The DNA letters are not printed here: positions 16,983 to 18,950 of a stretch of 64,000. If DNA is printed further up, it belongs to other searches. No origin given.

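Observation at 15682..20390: Atypical dnaA neighbourhood: rpmH-rnpA-yjgA on one side, dnaA followed by glutamine synthetase instead of dnaN; candidate origin sequences unclear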

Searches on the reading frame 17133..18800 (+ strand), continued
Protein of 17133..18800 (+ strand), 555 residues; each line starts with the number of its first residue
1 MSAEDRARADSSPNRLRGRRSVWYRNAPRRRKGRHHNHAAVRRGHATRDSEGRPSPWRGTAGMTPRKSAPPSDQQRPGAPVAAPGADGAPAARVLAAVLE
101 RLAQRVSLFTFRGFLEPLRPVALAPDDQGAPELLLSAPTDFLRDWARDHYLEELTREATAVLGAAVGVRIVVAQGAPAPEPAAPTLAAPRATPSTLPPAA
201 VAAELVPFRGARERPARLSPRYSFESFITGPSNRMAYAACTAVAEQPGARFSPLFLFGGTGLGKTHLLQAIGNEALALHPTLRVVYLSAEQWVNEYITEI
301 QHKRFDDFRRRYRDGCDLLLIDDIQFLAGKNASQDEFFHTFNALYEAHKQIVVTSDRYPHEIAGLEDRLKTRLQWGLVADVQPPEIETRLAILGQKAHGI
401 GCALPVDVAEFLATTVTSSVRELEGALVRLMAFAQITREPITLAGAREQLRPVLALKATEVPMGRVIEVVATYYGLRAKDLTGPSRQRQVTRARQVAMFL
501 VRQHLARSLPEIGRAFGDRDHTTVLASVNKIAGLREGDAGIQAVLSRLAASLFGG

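Call 58: find_encoding_contigs(protein=P0062, flank=10000, max_places=3)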
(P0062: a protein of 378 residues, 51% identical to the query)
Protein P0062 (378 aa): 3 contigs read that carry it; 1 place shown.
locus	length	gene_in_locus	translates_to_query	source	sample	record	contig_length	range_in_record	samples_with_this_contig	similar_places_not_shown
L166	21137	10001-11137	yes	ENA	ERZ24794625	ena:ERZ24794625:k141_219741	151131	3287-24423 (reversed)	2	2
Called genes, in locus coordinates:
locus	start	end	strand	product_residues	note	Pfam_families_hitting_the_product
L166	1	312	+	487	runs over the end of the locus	-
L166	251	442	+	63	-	-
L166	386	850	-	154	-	PF04519:Bactofilin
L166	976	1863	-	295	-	PF02195:ParB_N, PF17762:HTH_ParB, PF23552:ParB_C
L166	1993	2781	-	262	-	PF00142:Fer4_NifH (weak), PF01656:CbiA, PF02374:ArsA_ATPase, PF06564:CBP_BcsQ, PF09140:MipZ, PF10609:ParA, PF13614:AAA_31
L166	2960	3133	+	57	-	-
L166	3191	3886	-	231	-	PF02527:GidB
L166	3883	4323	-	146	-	PF02580:Tyr_Deacylase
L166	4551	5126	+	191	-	PF00072:Response_reg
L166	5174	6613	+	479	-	PF13581:HATPase_c_2 (weak), PF02518:HATPase_c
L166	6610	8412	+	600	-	PF01590:GAF, PF13185:GAF_2 (weak), PF00512:HisKA (weak), PF02518:HATPase_c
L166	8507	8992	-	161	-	PF14520:HHH_5 (faint), PF00633:HHH (weak), PF12836:HHH_3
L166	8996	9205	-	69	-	-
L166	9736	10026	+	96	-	-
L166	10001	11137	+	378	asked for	PF00712:DNA_pol3_beta, PF02767:DNA_pol3_beta_2, PF02768:DNA_pol3_beta_3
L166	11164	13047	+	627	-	PF02574:S-methyl_trans, PF02219:MTHFR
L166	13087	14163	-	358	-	PF01171:ATP_bind_3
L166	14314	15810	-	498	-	PF14238:DUF4340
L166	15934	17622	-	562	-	PF23357:DUF7088, PF09822:ABC_transp_aux, PF23355:IFT52_GIFT (faint)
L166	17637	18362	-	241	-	PF12730:ABC2_membrane_4, PF13346:ABC2_membrane_5, PF12679:ABC2_membrane_2, PF12698:ABC2_membrane_3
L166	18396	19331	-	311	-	PF00005:ABC_tran, PF13304:AAA_21 (weak)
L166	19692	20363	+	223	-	-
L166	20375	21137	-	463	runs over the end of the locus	PF07394:DUF1501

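Call 61: find_homologous_proteins(query=P0101, max_evalue=1e-40)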
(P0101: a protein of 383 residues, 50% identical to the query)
Query P0101 (383 aa): 4362 proteins with E <= 1e-40 among 8000 candidates; the best 120 are listed.
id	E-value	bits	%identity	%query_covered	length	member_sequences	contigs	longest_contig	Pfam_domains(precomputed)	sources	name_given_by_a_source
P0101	1.3e-245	832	100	100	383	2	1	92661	PF00712.25,PF02768.21,PF02767.22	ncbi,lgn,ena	-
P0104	6.6e-237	804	97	100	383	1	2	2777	PF00712.25,PF02768.21,PF02767.22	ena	-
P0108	1.0e-231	787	95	100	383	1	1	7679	PF00712.25,PF02768.21,PF02767.22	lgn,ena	-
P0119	9.7e-227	770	92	100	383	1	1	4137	PF00712.25,PF02768.21,PF02767.22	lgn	-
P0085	2.9e-225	765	92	100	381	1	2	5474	PF00712.25,PF02768.21,PF02767.22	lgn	-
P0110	6.1e-223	758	90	100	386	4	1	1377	PF00712.25,PF02768.21,PF02767.22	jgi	-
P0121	1.6e-220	750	90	100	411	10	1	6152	PF00712.25,PF02768.21,PF02767.22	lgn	-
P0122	3.0e-220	749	96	93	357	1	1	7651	PF00712.25,PF02768.21,PF02767.22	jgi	jgi:DNA polymerase-3 subunit beta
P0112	5.5e-219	745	89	100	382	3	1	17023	PF00712.25,PF02768.21,PF02767.22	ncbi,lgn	-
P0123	8.1e-219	744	90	100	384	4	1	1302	PF00712.25,PF02768.21,PF02767.22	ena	-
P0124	1.7e-214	730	87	100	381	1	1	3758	PF00712.25,PF02768.21,PF02767.22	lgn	-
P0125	9.4e-214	727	88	100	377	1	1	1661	PF00712.25,PF02768.21,PF02767.22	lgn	-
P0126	2.3e-213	726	88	100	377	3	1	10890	PF00712.25,PF02768.21,PF02767.22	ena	-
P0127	6.5e-213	725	87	100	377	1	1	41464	PF00712.25,PF02768.21,PF02767.22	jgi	jgi:DNA polymerase-3 subunit beta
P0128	1.2e-212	724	86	100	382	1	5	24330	PF00712.25,PF02768.21,PF02767.22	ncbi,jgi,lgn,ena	jgi:DNA polymerase-3 subunit beta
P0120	1.1e-198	678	82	100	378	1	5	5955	PF00712.25,PF02768.21,PF02767.22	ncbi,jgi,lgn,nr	ncbi:MAG: DNA polymerase III subunit beta [Deltaproteobacteria bacterium]|nr:DNA polymerase III subu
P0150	6.0e-191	652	79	100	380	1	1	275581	PF00712.25,PF02768.21,PF02767.22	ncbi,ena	-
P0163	1.1e-184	632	76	100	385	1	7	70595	PF00712.25,PF02768.21,PF02767.22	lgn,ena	-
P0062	1.0e-164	566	68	100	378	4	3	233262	PF00712.25,PF02768.21,PF02767.22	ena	-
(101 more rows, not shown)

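Call 63: find_encoding_contigs(protein=P0150, flank=10000, max_places=3)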
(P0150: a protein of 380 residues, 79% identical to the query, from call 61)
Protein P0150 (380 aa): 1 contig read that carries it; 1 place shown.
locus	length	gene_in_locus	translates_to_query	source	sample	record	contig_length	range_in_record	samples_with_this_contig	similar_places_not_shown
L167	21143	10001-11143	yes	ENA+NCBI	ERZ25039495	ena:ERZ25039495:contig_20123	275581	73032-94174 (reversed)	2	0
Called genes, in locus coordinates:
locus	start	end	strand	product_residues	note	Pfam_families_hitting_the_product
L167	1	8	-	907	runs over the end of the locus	-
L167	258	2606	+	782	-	PF00069:Pkinase, PF07714:PK_Tyr_Ser-Thr, PF00027:cNMP_binding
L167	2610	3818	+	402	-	-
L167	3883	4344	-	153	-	PF04519:Bactofilin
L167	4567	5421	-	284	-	PF02195:ParB_N, PF17762:HTH_ParB, PF23552:ParB_C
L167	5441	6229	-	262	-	PF00142:Fer4_NifH (weak), PF01656:CbiA, PF02374:ArsA_ATPase (weak), PF06564:CBP_BcsQ, PF09140:MipZ (weak), PF10609:ParA, PF13614:AAA_31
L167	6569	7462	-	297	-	PF01548:DEDD_Tnp_IS110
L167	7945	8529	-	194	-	PF02527:GidB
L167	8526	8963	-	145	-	PF02580:Tyr_Deacylase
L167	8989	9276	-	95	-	PF14520:HHH_5 (faint), PF12836:HHH_3, PF00633:HHH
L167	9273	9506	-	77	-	-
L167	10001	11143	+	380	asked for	PF00712:DNA_pol3_beta, PF02767:DNA_pol3_beta_2, PF02768:DNA_pol3_beta_3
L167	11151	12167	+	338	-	-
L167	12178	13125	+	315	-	PF01370:Epimerase, PF08338:DUF1731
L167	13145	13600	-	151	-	PF00583:Acetyltransf_1, PF13508:Acetyltransf_7 (weak), PF14542:Acetyltransf_CG (weak)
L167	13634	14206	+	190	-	PF02469:Fasciclin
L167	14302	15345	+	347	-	PF01937:ARMT1-like_dom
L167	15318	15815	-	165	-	-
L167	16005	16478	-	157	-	-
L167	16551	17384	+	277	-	-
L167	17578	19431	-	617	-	PF00005:ABC_tran, PF13304:AAA_21 (faint)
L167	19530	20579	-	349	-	PF01033:Somatomedin_B (weak)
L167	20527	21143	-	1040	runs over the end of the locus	PF02412:TSP_3 (faint)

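Call 64: find_encoding_contigs(protein=P0163, flank=10000, max_places=3)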
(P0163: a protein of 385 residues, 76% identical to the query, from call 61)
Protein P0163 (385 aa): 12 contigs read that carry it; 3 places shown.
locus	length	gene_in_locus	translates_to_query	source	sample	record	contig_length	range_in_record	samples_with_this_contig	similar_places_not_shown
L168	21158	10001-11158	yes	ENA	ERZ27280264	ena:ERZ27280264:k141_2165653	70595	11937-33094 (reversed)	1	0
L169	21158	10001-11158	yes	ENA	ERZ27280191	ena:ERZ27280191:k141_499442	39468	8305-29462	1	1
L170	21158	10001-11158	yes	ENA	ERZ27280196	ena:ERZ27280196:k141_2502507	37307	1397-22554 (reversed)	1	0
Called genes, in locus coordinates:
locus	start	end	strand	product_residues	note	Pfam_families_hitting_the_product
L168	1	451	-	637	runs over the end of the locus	PF00069:Pkinase, PF07714:PK_Tyr_Ser-Thr, PF01636:APH (faint)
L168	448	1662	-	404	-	PF00413:Peptidase_M10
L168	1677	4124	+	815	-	PF00069:Pkinase, PF07714:PK_Tyr_Ser-Thr, PF00027:cNMP_binding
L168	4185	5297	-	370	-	-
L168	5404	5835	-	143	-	PF04519:Bactofilin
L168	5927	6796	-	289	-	PF02195:ParB_N, PF17762:HTH_ParB, PF23552:ParB_C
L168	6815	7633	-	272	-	PF00142:Fer4_NifH, PF01656:CbiA, PF02374:ArsA_ATPase (weak), PF06564:CBP_BcsQ (weak), PF09140:MipZ (weak), PF10609:ParA, PF13614:AAA_31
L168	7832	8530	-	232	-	PF02527:GidB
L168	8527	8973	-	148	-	PF02580:Tyr_Deacylase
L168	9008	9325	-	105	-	PF14520:HHH_5 (faint), PF14716:HHH_8 (faint), PF12836:HHH_3, PF00633:HHH (weak)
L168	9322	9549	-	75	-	-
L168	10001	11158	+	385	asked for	PF00712:DNA_pol3_beta, PF02767:DNA_pol3_beta_2, PF02768:DNA_pol3_beta_3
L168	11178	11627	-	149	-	PF13508:Acetyltransf_7 (faint), PF00583:Acetyltransf_1 (weak), PF14542:Acetyltransf_CG (weak)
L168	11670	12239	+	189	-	PF02469:Fasciclin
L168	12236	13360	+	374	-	PF01937:ARMT1-like_dom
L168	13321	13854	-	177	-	-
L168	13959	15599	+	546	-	PF00005:ABC_tran, PF02463:SMC_N (faint), PF03193:RsgA_GTPase (faint), PF13191:AAA_16 (faint), PF13476:AAA_23 (faint), PF13555:AAA_29 (faint), PF12848:ABC_tran_Xtn, PF00005:ABC_tran, +3 more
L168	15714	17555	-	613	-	PF02574:S-methyl_trans, PF02219:MTHFR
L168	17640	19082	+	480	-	PF19997:ivWA (weak)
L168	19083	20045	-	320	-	PF12146:Hydrolase_4, PF00561:Abhydrolase_1, PF12697:Abhydrolase_6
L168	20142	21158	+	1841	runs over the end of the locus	PF12458:DUF3686, PF25472:DUF7902, PF00004:AAA (weak)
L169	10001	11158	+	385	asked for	PF00712:DNA_pol3_beta, PF02767:DNA_pol3_beta_2, PF02768:DNA_pol3_beta_3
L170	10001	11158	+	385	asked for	PF00712:DNA_pol3_beta, PF02767:DNA_pol3_beta_2, PF02768:DNA_pol3_beta_3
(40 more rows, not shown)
